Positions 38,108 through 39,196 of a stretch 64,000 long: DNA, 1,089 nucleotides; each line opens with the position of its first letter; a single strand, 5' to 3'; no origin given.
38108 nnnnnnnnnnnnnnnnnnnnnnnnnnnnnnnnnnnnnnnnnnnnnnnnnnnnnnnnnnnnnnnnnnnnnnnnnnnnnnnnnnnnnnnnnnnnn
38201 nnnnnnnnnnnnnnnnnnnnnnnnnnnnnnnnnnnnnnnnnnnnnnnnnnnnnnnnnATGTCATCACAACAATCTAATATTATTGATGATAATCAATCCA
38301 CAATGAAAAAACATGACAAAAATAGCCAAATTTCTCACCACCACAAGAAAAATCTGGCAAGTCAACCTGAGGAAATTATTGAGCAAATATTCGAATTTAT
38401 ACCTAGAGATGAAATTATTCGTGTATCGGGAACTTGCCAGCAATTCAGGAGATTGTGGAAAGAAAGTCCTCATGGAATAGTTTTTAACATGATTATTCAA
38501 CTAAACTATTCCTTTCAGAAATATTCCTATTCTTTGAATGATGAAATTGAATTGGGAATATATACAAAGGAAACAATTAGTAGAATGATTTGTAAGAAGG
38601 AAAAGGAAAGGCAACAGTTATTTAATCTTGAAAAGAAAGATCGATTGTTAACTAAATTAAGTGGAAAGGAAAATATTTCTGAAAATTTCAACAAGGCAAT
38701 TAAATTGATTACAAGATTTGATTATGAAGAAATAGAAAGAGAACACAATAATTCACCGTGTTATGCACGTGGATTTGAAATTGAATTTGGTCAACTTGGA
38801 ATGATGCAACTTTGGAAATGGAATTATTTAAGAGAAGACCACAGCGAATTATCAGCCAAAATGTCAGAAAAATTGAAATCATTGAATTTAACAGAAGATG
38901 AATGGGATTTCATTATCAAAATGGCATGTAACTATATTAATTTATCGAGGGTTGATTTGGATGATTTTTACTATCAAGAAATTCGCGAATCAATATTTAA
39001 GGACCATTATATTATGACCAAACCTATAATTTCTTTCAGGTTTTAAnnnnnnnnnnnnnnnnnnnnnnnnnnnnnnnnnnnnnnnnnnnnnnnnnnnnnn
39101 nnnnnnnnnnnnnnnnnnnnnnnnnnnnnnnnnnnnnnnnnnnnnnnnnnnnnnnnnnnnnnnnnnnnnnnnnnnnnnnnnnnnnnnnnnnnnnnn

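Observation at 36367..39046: Tandem triplet of F-box-like paralogs; the first copy carries a frameshift inside the F-box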

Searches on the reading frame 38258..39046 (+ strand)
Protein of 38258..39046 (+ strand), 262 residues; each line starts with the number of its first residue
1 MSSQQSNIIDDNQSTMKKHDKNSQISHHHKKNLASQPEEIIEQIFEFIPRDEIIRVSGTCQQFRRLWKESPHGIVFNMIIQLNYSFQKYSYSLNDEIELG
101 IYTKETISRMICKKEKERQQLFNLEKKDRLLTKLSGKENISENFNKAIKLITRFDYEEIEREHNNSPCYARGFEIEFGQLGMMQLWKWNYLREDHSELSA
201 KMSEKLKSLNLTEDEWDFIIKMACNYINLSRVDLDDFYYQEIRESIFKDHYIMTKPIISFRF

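Call 8: search_protein_families(library=pfam, proteins=[window:38258-39046:+], max_evalue=1)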
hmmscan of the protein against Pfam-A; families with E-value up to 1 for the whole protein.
window:38258-39046:+ (262 aa): 3 families
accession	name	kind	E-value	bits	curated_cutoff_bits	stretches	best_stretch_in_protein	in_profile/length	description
PF00646.38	F-box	-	4.3e-06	26.8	20.5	1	37-70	5-38/43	F-box domain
PF12937.12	F-box-like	-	8.2e-05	22.7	24.3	1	37-66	5-34/47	F-box-like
PF25242.1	Ubiquitin_UBP8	-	0.0066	16.5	27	1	121-150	3-32/55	UBP8-like, ubiquitin-like domain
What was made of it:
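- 38258..39046 (+): Copy C, an intact 262-aa F-box protein. It is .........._64435 / XP_002680189. The F-box spans residues 37-70, roughly 38366-38467. Pfam PF00646 scores 26.8 bits (call 8).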

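Call 38: predict_structure(alignment_id=A4)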
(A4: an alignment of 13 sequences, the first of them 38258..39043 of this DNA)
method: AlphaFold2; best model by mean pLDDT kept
length: 262 residues; sequences in the alignment: 13
mean_pLDDT: 67.4   pTM: 0.51
mean pLDDT of the five models: 67.4, 66.7, 66.7, 65.4, 56.7
residues with pLDDT >= 90: 32; 70-90: 114; 50-70: 46; < 50: 70
segments of 3 or more residues with pLDDT < 50: 1-35, 37-39, 52-59, 238-243, 248-262
pLDDT, mean of each block of 10 residues (from residue 1): 36 32 34 45 55 49 74 77 68 75 86 75 83 88 93 85 70 88 84 73 86 90 78 48 50 37 33
secondary structure, 60 per line:
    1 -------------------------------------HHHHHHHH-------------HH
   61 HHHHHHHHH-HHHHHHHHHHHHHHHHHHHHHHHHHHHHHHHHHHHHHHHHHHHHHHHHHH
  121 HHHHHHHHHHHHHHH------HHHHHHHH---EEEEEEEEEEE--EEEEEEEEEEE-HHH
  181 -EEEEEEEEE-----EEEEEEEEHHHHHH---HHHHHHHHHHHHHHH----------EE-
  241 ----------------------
elements in order: H38-45 H59-69 H71-135 H142-149 E153-163 E166-176 E182-190 E196-203 H204-209 H213-227
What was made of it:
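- On NAP/SET fold: Model pLDDT is 67 (call 38).
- Closest known: NAP/SET histone-chaperone fold. Different: Model confidence is moderate (call 38).
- The structure model is of moderate quality only (mean pLDDT 67, call 38).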

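Call 42: search_solved_structures(query=A4, max_evalue=1)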
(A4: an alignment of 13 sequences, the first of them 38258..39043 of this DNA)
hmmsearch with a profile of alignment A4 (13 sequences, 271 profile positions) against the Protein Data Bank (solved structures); distinct sequences matched with E-value up to 1: 17.
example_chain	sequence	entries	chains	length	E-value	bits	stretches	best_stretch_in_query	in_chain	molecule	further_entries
5l1a_A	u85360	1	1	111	0.021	17.4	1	101-178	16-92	Uncharacterized protein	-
9o04_C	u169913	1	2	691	0.044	16.4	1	41-103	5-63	F-box only protein 42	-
7wu7_4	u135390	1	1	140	0.075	15.6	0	123-176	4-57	Prefoldin subunit 4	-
9w9i_A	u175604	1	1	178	0.2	14.2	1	109-194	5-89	Kinesin-like protein KIF3A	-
6vcd_B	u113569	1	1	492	0.32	13.6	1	60-88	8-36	F-box/LRR-repeat protein 5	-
5mq9_A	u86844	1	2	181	0.38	13.3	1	118-189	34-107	Uncharacterized protein YacP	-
5mq8_A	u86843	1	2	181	0.39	13.3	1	118-189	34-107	Uncharacterized protein YacP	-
7n3t_C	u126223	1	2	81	0.41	13.2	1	108-177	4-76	Designed TrkA-binding miniprotein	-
1ldk_E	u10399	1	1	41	0.46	13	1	60-88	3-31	SKP2-like protein type gamma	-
7qxq_A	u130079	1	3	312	0.55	12.8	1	36-75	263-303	Fragment transplantation onto hyperstable ancestor of haloalkane dehalogenases and Renilla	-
7ome_A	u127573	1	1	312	0.57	12.7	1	36-75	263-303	Renilla-type engineered ancestral luciferase variant (AncFT7)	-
1fs1_A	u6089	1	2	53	0.63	12.6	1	59-88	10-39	CYCLIN A/CDK2-ASSOCIATED P19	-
6g75_A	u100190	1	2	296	0.73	12.4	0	36-75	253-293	Common ancestor of haloalkane dehalogenase and Renilla luciferase (AncHLD-RLuc)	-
6s6e_A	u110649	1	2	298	0.74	12.4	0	36-75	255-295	Engineered ancestor of haloalkane dehalogenases and Renilla luciferase (AncHLD-RLuc I161_F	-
5x6g_A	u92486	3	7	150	0.78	12.3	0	122-174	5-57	Mothers against decapentaplegic homolog 5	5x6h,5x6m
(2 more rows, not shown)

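Call 44: fold_search(model_id=the predicted structure, library=pdb)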
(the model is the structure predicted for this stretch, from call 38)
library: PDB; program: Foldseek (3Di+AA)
matches with E <= 10: 670; with E <= 0.001: 0
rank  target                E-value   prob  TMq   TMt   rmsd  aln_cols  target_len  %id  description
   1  7znk_e                1.8e-01  0.23  0.15  0.09  17.0       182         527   12  Structure of an endogenous human TREX complex bound to mRNA (released 2023-05-03)
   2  7znl_e                1.8e-01  0.23  0.15  0.09  17.0       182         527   12  Structure of the human TREX core THO-UAP56 complex (released 2023-05-17)
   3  7znl_E                2.3e-01  0.21  0.15  0.09  17.0       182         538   12  Structure of the human TREX core THO-UAP56 complex (released 2023-05-17)
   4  6dhx_B                2.3e-01  0.18  0.16  0.21  15.5       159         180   11  Structure of TipC2 from Streptococcus intermedius B196 (released 2018-09-19)
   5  7znk_E                2.6e-01  0.20  0.15  0.09  17.0       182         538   12  Structure of an endogenous human TREX complex bound to mRNA (released 2023-05-03)
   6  7apk_e                3.3e-01  0.18  0.15  0.09  17.2       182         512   12  Structure of the human THO - UAP56 complex (released 2020-12-16)
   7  6dhx_C                4.0e-01  0.15  0.16  0.22  15.2       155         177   12  Structure of TipC2 from Streptococcus intermedius B196 (released 2018-09-19)
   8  7apk_E                4.2e-01  0.16  0.15  0.09  17.2       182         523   12  Structure of the human THO - UAP56 complex (released 2020-12-16)
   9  7hqq_A                4.8e-01  0.08  0.14  0.14  11.9       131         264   10  PanDDA analysis group deposition -- Crystal Structure of FatA in complex with Z1198147845 (released 2025-08-13)
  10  9q8n_B                5.1e-01  0.06  0.09  0.15  16.7        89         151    8  Cryo-EM structure of Shigella flexneri LptDE bound by a Bicyclic peptide molecule (Compound 16) (released 2025-10-15)
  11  5m19_A                5.4e-01  0.18  0.12  0.06   8.6        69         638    9  Crystal structure of PBP2a from MRSA in the presence of Oxacillin ligand (released 2017-02-08)
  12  8ril_A                6.1e-01  0.03  0.06  0.12  15.1        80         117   11  Human RAD52 closed ring conformation (released 2024-04-24)
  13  8igd_A                6.5e-01  0.11  0.12  0.28   8.6        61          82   11  The crystal structure of the minimal interaction domains of DRB7.2:DRB4 complex (released 2024-06-26)
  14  6lof_C                6.9e-01  0.15  0.12  0.40   7.1        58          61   12  Crystal structure of ZsYellow soaked by Cu2+ (released 2020-01-22)
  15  7hsv_B                7.3e-01  0.07  0.14  0.14  12.1       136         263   12  PanDDA analysis group deposition -- Crystal Structure of FatA in complex with Z2643472210 (released 2025-08-13)
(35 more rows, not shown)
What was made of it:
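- On NAP/SET fold: Foldseek finds nothing at E<=1e-3 (call 44).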

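Call 67: search_protein_families(library=pfam, alignment_id=A4, max_evalue=10)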
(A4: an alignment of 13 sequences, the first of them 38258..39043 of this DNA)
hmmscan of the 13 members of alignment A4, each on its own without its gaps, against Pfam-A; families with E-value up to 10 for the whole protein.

A. member 1, window:38258-39043:+ (262 aa): 4 families
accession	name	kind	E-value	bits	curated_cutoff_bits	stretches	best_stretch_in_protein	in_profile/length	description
PF00646.38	F-box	-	4.3e-06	26.8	20.5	1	37-70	5-38/43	F-box domain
PF12937.12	F-box-like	-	8.2e-05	22.7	24.3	1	37-66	5-34/47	F-box-like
PF25242.1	Ubiquitin_UBP8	-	0.0066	16.5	27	1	121-150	3-32/55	UBP8-like, ubiquitin-like domain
PF03993.17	DUF349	-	1.9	9.3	23.9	0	113-151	21-63/75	Domain of Unknown Function (DUF349)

B. families by the number of members that match (of 13 scanned): 20 families
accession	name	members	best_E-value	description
PF12937.12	F-box-like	12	1.6e-07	F-box-like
PF00646.38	F-box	11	8.3e-10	F-box domain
PF15966.10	F-box_4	4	0.0024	F-box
PF13013.11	F-box-like_2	2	0.058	F-box-like domain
PF14749.11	Acyl-CoA_ox_N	2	0.076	Acyl-coenzyme A oxidase N-terminal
PF05327.17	RRN3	2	0.31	RNA polymerase I specific transcription initiation factor RRN3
PF08933.16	PrnB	2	0.32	Monodechloroaminopyrrolnitrin synthase PrnB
PF18403.7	Thioredoxin_15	2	2.7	Thioredoxin-like domain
PF01935.23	DUF87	2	6.2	Helicase HerA, central domain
PF03522.20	SLC12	2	7.5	Solute carrier family 12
PF04147.17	Nop14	1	0.0034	Nop14-like family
PF21486.3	NUP120_helical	1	0.0045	Nucleoporin NUP120, helical domain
PF25242.1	Ubiquitin_UBP8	1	0.0066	UBP8-like, ubiquitin-like domain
PF24515.1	ARM_KNTC1_3rd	1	0.016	KNTC1 third ARM-repeats domain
PF00745.25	GlutR_dimer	1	0.018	Glutamyl-tRNAGlu reductase, dimerisation domain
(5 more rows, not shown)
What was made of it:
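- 12 of 13 family members hit F-box-like, the exception being A (call 67).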
